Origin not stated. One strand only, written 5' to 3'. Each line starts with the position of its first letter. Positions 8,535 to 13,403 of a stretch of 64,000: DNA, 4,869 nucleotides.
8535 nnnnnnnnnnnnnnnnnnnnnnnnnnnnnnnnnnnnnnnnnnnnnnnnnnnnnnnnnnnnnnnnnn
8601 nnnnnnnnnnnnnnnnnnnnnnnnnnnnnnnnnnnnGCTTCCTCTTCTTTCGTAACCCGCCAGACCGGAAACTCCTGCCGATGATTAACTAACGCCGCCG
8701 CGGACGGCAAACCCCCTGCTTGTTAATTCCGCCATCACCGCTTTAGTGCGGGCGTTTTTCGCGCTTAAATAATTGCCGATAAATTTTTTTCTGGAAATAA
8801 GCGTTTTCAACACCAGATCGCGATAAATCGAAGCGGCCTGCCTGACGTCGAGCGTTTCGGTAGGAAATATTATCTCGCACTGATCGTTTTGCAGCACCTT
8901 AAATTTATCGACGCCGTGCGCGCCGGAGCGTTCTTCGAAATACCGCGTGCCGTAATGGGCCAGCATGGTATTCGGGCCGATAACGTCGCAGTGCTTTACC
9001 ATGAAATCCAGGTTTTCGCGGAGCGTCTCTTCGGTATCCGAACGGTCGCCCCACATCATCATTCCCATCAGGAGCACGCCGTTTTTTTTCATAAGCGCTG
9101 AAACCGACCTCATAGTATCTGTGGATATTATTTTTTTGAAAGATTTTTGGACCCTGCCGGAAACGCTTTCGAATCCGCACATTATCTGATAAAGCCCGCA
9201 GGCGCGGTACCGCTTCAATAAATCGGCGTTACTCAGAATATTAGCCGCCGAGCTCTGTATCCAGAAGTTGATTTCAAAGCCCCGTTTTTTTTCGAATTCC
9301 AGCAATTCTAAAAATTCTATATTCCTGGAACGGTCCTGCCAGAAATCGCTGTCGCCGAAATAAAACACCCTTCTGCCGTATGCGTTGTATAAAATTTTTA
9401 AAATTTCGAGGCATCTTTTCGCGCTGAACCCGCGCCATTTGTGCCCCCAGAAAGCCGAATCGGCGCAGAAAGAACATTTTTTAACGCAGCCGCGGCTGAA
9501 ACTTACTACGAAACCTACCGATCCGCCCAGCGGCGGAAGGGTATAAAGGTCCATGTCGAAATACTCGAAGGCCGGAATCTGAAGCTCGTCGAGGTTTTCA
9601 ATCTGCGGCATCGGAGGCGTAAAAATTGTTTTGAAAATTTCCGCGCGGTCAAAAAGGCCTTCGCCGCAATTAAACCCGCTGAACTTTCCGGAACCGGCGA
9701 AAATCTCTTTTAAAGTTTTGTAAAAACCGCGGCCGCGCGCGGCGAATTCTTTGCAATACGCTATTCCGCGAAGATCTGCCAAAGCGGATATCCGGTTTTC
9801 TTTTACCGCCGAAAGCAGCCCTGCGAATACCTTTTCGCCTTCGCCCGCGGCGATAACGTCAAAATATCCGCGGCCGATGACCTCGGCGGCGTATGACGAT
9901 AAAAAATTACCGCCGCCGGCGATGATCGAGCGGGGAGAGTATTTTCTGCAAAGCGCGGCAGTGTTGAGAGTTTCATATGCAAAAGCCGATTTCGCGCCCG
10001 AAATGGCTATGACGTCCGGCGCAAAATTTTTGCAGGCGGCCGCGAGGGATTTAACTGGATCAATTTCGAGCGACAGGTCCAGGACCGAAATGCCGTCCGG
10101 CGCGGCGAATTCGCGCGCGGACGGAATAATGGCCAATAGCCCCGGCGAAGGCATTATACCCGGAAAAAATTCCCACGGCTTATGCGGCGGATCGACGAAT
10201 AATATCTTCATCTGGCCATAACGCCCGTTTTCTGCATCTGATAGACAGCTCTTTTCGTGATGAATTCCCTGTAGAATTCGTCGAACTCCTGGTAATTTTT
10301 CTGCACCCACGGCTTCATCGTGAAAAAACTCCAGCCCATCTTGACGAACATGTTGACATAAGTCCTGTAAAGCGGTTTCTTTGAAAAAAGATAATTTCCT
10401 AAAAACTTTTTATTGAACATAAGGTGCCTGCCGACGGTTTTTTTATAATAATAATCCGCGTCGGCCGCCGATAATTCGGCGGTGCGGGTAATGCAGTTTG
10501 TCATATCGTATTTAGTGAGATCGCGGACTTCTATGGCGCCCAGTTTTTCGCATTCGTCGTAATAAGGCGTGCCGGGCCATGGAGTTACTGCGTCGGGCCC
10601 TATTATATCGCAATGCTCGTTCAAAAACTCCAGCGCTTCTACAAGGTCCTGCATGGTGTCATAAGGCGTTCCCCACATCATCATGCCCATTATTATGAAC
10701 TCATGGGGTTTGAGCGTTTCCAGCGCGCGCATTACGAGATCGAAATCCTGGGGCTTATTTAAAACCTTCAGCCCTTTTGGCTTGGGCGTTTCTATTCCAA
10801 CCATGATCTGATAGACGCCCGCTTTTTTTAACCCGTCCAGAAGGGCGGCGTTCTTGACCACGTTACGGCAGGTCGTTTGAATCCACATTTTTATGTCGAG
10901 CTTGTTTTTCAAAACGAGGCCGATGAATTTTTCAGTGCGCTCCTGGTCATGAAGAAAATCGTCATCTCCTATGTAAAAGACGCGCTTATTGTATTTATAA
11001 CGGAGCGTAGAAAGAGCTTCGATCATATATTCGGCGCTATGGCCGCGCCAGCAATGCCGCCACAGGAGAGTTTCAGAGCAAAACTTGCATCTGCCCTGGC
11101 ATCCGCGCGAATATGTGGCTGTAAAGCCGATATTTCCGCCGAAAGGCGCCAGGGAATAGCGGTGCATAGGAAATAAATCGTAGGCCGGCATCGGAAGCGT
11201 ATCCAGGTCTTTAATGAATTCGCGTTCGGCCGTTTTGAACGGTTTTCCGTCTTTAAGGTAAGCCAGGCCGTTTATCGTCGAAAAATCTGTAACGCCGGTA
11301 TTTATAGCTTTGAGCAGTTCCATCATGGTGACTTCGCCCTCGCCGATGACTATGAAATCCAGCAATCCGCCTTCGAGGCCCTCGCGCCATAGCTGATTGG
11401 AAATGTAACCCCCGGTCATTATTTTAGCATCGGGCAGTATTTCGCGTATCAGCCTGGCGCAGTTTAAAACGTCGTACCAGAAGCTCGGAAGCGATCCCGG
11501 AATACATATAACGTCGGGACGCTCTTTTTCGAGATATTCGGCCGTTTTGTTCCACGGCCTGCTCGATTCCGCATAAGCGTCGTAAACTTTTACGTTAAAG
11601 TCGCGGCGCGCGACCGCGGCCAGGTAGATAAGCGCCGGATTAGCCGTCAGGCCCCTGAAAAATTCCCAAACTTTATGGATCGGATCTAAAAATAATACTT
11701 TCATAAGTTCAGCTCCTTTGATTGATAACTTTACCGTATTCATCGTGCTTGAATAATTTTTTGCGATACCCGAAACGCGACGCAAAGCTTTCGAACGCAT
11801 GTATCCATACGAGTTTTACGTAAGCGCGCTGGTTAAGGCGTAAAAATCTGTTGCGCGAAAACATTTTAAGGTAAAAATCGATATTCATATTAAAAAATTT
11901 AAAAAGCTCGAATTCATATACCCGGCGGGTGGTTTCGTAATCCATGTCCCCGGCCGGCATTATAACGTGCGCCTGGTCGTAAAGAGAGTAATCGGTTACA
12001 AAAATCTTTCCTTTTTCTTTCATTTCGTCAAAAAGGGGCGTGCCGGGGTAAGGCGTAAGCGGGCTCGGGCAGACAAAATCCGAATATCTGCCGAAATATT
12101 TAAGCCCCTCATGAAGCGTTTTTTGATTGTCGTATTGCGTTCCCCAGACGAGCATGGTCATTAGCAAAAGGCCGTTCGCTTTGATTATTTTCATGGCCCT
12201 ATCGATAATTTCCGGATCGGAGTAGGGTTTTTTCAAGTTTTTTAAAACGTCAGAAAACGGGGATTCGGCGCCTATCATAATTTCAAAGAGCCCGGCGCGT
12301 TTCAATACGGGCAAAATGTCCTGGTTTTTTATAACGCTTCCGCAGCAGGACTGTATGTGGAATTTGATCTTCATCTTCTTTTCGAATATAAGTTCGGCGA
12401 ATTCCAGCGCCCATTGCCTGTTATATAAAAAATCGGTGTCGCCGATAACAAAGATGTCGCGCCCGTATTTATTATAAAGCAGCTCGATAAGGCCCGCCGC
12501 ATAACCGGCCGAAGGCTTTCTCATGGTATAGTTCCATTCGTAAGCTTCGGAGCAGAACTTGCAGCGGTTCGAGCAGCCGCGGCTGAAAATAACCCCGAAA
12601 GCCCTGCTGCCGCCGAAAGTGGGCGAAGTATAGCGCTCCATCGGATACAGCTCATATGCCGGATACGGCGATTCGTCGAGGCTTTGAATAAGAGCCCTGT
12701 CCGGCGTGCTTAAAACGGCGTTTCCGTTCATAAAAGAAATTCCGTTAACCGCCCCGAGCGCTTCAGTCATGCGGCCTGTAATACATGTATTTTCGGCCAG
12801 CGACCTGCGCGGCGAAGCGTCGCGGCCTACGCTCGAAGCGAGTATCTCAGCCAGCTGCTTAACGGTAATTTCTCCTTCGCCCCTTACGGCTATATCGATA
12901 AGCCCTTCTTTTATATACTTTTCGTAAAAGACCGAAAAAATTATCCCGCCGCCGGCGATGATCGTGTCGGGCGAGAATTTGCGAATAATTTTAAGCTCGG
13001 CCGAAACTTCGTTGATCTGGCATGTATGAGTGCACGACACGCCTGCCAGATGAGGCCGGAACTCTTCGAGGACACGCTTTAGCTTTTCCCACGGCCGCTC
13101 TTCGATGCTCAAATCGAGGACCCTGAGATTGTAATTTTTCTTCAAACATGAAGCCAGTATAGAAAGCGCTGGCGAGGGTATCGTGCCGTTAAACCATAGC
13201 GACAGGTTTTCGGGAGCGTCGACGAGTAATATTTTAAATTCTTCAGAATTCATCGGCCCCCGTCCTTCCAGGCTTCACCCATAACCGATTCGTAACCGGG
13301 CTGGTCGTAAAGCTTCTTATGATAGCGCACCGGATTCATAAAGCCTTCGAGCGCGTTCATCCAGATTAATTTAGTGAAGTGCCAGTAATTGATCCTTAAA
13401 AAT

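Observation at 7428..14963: Operon of four tandem, translationally coupled cobalamin-type radical SAM paralogs ending in a polytopic membrane protein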

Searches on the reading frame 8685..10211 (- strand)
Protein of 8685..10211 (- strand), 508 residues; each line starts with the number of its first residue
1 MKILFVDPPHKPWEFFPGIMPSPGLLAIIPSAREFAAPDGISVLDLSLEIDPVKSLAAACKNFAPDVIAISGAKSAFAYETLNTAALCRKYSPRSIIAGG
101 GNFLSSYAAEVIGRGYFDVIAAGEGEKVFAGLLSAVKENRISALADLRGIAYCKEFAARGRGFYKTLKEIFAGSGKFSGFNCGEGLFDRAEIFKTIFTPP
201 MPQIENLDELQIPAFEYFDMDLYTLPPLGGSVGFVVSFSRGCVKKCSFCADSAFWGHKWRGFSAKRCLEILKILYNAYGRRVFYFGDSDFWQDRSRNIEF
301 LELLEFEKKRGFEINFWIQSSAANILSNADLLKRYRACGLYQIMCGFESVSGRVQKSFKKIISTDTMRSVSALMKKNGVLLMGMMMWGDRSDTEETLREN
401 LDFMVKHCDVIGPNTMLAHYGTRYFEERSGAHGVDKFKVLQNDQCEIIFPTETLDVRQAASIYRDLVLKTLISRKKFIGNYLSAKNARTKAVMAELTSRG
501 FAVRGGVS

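Call 4: search_protein_families(library=pfam, proteins=[window:8685-10211:-], max_evalue=0.01)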
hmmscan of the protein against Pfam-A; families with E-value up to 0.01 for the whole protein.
window:8685-10211:- (508 aa): 2 families
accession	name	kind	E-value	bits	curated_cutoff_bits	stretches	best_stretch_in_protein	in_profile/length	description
PF04055.27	Radical_SAM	-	1.2e-10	42.2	29.5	1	236-403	1-165/166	Radical SAM superfamily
PF02310.24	B12-binding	-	7.3e-08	32.7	32.1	1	39-132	27-120/121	B12 binding domain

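Call 5: search_protein_families(library=ncbifam, proteins=[window:8685-10211:-], max_evalue=0.01)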
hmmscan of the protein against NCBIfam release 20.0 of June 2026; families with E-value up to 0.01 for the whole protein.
window:8685-10211:- (508 aa): 19 families
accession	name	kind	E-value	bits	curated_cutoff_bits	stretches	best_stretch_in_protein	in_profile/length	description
TIGR02026.1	BchE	equivalog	2.4e-35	122.3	481.35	2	194-434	157-393/497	magnesium-protoporphyrin IX monomethyl ester anaerobic oxidative cyclase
TIGR04367.1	HpnR_B12_rSAM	equivalog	6.8e-22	77.6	650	2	236-485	189-424/490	hopanoid C-3 methylase HpnR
NF050148.1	rSAM_ApyD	equivalog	2.5e-19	69.1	750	1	197-405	169-364/645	RiPP biosynthesis radical SAM protein ApyD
NF033712.0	B12_rSAM_KedN5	subfamily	2.8e-18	65.5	700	2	238-480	200-441/624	KedN5 family methylcobalamin-dependent radical SAM C-methyltransferase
TIGR03471.1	HpnJ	equivalog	8.2e-17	61.2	577.6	1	193-406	155-364/472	hopanoid biosynthesis associated radical SAM protein HpnJ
TIGR04072.2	rSAM_ladder_B12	equivalog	3.5e-15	55.6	360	1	237-405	184-347/443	lipid biosynthesis B12-binding/radical SAM protein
NF038361.1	rSAM_Sden_1168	equivalog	1.8e-14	53.2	575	1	196-404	239-448/560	Sden_1168 family B12-binding radical SAM P-methyltransferase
TIGR03975.1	rSAM_ocin_1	subfamily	1.8e-13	49.9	281.85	1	72-403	133-426/606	RiPP maturation radical SAM C-methyltransferase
NF040542.1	rSAM_RCCLKC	equivalog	5e-10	39.1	450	1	236-389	183-333/423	arsinothricin biosynthesis radical SAM protein ArsL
TIGR04014.1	B12_SAM_MJ_0865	equivalog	6.1e-09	35.2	360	1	239-405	166-334/434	methyl-coenzyme M reductase glutamine C-methyltransferase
NF033070.1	rSAM_AprD4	equivalog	3.1e-08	32.9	500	1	204-405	167-364/456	AprD4 family radical SAM diol-dehydratase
TIGR04013.1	B12_SAM_MJ_1487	hypoth_equivalog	4e-08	32.5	251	1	56-161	35-132/382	TIGR04013 family B12-binding domain/radical SAM domain-containing protein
TIGR04479.1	bcpD_PhpK_rSAM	subfamily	5.8e-08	31.5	600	1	237-405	245-407/504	PhpK family radical SAM P-methyltransferase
NF040546.1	rSAM_CUAEP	equivalog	5.9e-08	31.8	500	1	237-403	175-337/468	CUAEP/CCAEP-tail radical SAM (seleno)protein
TIGR04385.1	B12_rSAM_cofa1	equivalog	2.4e-06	27.1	450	0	236-289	198-251/438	B12 lower ligand biosynthesis radical SAM protein BzaD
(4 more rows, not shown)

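Call 100: search_protein_families(library=padloc, proteins=[window:8685-10211:-], max_evalue=0.001)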
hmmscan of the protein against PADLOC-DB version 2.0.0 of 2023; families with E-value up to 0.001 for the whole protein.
window:8685-10211:- (508 aa): 0 families

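Call 101: search_protein_families(library=phrogs, proteins=[window:8685-10211:-], max_evalue=0.001)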
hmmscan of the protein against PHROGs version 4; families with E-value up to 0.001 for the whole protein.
window:8685-10211:- (508 aa): 0 families

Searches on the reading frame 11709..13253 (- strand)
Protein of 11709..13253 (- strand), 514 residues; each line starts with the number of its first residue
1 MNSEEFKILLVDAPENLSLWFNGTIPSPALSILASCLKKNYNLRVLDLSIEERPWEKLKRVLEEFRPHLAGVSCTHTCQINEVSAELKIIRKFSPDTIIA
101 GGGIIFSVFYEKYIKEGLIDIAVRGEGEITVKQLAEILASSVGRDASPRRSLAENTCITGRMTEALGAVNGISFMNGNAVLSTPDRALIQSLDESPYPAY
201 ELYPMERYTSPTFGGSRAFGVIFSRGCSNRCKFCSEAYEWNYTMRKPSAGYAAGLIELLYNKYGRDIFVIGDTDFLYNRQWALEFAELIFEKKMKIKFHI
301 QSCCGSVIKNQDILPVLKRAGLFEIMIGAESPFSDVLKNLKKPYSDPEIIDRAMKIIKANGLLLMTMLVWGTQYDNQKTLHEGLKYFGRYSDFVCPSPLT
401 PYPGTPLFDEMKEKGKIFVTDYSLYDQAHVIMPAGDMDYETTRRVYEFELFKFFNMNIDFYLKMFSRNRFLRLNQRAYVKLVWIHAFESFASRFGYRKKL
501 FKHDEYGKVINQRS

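Call 4: search_protein_families(library=pfam, proteins=[window:11709-13253:-], max_evalue=0.01)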
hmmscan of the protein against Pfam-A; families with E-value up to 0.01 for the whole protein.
window:11709-13253:- (514 aa): 2 families
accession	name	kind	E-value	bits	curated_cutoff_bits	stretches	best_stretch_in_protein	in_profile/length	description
PF04055.27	Radical_SAM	-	8.5e-16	59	29.5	1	221-371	1-152/166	Radical SAM superfamily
PF02310.24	B12-binding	-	2.1e-12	47.3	32.1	1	23-134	10-120/121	B12 binding domain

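Call 5: search_protein_families(library=ncbifam, proteins=[window:11709-13253:-], max_evalue=0.01)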
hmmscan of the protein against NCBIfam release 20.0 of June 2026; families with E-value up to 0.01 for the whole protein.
window:11709-13253:- (514 aa): 18 families
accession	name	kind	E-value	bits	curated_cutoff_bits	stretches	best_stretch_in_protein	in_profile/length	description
TIGR02026.1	BchE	equivalog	1.6e-48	165.8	481.35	1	25-472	20-445/497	magnesium-protoporphyrin IX monomethyl ester anaerobic oxidative cyclase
TIGR04367.1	HpnR_B12_rSAM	equivalog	3.3e-29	101.8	650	1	35-434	31-394/490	hopanoid C-3 methylase HpnR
NF038361.1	rSAM_Sden_1168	equivalog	2.6e-22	79.1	575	1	57-441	131-503/560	Sden_1168 family B12-binding radical SAM P-methyltransferase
TIGR04072.2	rSAM_ladder_B12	equivalog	1.8e-20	73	360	2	218-415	180-376/443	lipid biosynthesis B12-binding/radical SAM protein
TIGR03471.1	HpnJ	equivalog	9.6e-19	67.6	577.6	1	166-432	142-408/472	hopanoid biosynthesis associated radical SAM protein HpnJ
NF050148.1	rSAM_ApyD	equivalog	3.6e-13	48.8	750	1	166-413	151-395/645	RiPP biosynthesis radical SAM protein ApyD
TIGR03975.1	rSAM_ocin_1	subfamily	5.8e-13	48.2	281.85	1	60-363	122-403/606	RiPP maturation radical SAM C-methyltransferase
TIGR04385.1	B12_rSAM_cofa1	equivalog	7.3e-13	48.5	450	1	29-138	22-142/438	B12 lower ligand biosynthesis radical SAM protein BzaD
NF040542.1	rSAM_RCCLKC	equivalog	3.2e-10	39.8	450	1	90-366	72-326/423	arsinothricin biosynthesis radical SAM protein ArsL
TIGR04479.1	bcpD_PhpK_rSAM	subfamily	3.6e-10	38.8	600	1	22-387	67-406/504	PhpK family radical SAM P-methyltransferase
TIGR04190.1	B12_SAM_Ta0216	equivalog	1.4e-09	37.1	500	1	30-351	41-355/554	TIGR04190 family B12-binding domain/radical SAM domain protein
TIGR04013.1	B12_SAM_MJ_1487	hypoth_equivalog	2.1e-08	33.4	251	1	57-181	34-128/382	TIGR04013 family B12-binding domain/radical SAM domain-containing protein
TIGR04428.1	B12_rSAM_trp_MT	equivalog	8.8e-08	31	500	1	27-248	16-248/558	tryptophan 2-C-methyltransferase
NF040546.1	rSAM_CUAEP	equivalog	1.2e-07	30.8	500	1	32-376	19-327/468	CUAEP/CCAEP-tail radical SAM (seleno)protein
NF033712.0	B12_rSAM_KedN5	subfamily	4.8e-06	25.1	700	1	39-395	35-375/624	KedN5 family methylcobalamin-dependent radical SAM C-methyltransferase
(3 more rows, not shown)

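Call 100: search_protein_families(library=padloc, proteins=[window:11709-13253:-], max_evalue=0.001)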
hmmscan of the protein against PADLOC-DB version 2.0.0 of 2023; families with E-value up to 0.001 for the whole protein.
window:11709-13253:- (514 aa): 0 families
